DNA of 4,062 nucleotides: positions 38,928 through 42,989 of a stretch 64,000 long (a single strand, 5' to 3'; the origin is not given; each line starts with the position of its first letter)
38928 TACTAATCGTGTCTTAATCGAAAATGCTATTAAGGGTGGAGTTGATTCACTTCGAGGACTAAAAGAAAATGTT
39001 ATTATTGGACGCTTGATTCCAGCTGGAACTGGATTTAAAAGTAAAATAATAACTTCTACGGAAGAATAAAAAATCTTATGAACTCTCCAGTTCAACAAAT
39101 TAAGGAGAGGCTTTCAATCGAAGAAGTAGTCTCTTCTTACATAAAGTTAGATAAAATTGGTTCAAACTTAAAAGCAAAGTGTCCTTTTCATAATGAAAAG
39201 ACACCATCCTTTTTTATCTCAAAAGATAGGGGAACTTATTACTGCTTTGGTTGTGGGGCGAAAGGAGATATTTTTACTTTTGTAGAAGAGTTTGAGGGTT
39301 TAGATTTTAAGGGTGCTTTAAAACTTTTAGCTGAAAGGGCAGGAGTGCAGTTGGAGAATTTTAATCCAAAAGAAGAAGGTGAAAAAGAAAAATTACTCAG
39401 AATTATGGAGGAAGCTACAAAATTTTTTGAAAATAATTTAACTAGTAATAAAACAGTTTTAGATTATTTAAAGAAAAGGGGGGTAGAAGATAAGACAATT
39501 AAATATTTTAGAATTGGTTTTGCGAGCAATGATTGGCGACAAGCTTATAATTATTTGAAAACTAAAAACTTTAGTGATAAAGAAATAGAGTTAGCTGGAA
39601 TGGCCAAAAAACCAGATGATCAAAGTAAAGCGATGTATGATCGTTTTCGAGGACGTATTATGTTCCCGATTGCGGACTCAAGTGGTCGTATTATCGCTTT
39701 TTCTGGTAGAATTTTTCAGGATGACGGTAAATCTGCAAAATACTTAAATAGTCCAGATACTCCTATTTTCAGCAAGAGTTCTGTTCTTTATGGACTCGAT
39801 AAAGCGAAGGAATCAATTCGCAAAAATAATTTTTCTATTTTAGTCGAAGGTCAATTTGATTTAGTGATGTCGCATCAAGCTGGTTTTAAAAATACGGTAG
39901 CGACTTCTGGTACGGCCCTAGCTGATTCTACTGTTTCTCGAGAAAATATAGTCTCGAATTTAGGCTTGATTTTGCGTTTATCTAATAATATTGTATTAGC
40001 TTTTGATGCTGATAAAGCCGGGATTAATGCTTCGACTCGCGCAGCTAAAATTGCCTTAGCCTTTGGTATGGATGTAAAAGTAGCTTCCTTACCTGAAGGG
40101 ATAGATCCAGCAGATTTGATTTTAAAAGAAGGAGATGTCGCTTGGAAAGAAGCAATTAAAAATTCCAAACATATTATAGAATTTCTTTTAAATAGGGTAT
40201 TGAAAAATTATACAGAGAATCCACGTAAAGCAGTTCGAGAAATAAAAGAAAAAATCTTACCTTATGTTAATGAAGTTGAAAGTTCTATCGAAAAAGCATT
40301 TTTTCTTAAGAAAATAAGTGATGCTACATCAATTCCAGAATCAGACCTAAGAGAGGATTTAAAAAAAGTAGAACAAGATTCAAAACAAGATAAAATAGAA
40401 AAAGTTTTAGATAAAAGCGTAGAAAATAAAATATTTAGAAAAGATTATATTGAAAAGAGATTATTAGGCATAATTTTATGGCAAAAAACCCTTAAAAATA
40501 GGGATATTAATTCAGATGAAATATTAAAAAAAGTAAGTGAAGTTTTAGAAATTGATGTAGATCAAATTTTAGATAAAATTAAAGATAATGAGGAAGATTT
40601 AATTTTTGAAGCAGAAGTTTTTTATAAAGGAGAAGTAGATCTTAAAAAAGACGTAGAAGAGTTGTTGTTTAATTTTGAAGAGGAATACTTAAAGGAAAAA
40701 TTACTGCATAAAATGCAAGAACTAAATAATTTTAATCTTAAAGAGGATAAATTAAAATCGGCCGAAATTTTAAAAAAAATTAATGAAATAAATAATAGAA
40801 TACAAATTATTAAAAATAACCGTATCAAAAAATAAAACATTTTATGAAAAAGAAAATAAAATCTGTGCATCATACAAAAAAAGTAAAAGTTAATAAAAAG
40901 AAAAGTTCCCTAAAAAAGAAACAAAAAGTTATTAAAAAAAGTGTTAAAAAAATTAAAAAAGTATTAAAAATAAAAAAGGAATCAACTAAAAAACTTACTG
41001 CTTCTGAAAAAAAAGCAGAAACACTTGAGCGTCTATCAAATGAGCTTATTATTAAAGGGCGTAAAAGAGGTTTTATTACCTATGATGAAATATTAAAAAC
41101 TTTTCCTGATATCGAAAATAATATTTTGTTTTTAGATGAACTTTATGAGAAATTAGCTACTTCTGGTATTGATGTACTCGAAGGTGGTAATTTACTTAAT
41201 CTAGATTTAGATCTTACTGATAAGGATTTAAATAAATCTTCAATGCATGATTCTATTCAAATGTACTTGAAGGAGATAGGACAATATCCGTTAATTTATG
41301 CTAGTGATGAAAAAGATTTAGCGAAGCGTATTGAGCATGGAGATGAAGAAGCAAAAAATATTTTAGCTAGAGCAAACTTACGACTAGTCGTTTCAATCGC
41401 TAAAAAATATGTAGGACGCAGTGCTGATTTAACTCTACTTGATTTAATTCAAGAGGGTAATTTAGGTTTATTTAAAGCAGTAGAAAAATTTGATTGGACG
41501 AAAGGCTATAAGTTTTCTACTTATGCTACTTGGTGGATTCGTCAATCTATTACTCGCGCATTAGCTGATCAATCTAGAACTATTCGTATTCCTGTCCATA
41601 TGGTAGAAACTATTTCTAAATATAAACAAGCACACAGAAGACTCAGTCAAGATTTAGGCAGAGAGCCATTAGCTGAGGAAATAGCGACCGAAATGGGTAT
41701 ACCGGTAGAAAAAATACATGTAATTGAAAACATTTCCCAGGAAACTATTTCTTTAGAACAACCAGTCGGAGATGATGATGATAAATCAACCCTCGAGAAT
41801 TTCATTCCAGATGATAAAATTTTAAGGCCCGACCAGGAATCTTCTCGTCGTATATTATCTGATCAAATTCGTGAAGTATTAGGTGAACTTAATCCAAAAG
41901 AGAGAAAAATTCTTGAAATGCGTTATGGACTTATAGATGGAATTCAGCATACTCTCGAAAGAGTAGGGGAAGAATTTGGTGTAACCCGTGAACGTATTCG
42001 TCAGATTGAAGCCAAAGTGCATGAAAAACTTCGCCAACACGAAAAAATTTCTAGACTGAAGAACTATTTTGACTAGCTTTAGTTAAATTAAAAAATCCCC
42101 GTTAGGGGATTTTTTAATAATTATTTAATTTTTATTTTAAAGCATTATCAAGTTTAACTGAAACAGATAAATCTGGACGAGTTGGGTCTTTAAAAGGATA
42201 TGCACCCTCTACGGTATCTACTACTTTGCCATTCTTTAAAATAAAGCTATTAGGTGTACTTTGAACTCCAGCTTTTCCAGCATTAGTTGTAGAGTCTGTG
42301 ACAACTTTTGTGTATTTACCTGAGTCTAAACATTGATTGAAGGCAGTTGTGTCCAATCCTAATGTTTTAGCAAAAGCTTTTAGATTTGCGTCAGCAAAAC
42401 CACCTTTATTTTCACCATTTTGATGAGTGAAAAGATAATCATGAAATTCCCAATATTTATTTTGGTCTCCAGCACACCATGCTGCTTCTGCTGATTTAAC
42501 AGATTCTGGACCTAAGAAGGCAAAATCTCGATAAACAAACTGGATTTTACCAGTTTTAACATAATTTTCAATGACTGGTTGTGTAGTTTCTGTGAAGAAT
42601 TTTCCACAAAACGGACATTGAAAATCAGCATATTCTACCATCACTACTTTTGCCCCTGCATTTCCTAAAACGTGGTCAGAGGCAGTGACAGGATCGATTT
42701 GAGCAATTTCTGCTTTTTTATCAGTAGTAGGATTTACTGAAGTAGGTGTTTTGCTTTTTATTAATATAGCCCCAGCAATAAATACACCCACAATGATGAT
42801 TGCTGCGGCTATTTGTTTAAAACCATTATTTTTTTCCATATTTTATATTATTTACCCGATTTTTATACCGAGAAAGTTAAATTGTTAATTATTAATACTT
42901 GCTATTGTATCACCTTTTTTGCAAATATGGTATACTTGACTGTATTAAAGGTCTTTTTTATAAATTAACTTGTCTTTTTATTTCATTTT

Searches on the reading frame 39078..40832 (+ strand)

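Call 61: search_protein_families(library=pfam, proteins=[window:39078-40832:+], max_evalue=0.0001)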
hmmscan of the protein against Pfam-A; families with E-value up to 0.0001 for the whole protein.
window:39078-40832:+ (585 aa): 5 families
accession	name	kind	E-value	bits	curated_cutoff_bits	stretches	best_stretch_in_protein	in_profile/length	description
PF08275.17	DNAG_N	-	5.1e-42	143.4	26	1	116-244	1-128/128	DNA primase catalytic core, N-terminal domain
PF01807.25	Zn_ribbon_DnaG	-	7e-32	109.6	24.9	1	4-93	5-94/98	CHC2 zinc finger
PF13662.12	Toprim_4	-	3.7e-14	53.2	25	1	254-335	4-83/85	Toprim domain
PF13155.12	Toprim_2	-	6.5e-14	52.5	22.1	1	254-347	1-87/88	Toprim-like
PF01751.28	Toprim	-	5.4e-10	39.7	23.1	1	254-335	3-93/96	Toprim domain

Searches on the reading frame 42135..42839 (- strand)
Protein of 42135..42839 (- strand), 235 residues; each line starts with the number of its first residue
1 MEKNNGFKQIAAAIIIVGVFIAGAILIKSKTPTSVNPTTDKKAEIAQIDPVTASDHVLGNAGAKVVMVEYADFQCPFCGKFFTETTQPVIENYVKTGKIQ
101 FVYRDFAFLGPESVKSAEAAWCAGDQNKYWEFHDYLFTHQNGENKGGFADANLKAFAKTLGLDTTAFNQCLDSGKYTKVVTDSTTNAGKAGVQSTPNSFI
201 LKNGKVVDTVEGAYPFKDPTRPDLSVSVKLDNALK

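Call 61: search_protein_families(library=pfam, proteins=[window:42135-42839:-], max_evalue=0.0001)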
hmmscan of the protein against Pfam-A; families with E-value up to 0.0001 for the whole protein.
window:42135-42839:- (235 aa): 3 families
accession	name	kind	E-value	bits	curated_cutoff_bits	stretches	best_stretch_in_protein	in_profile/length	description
PF13462.12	Thioredoxin_4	-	2.9e-33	115.8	23.2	1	54-208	4-151/165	Thioredoxin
PF01323.26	DSBA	-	1.2e-13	51.7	25.6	1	68-212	3-179/191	DSBA-like thioredoxin domain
PF13098.12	Thioredoxin_2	-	1.4e-08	35.5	27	1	63-218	5-99/104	Thioredoxin-like domain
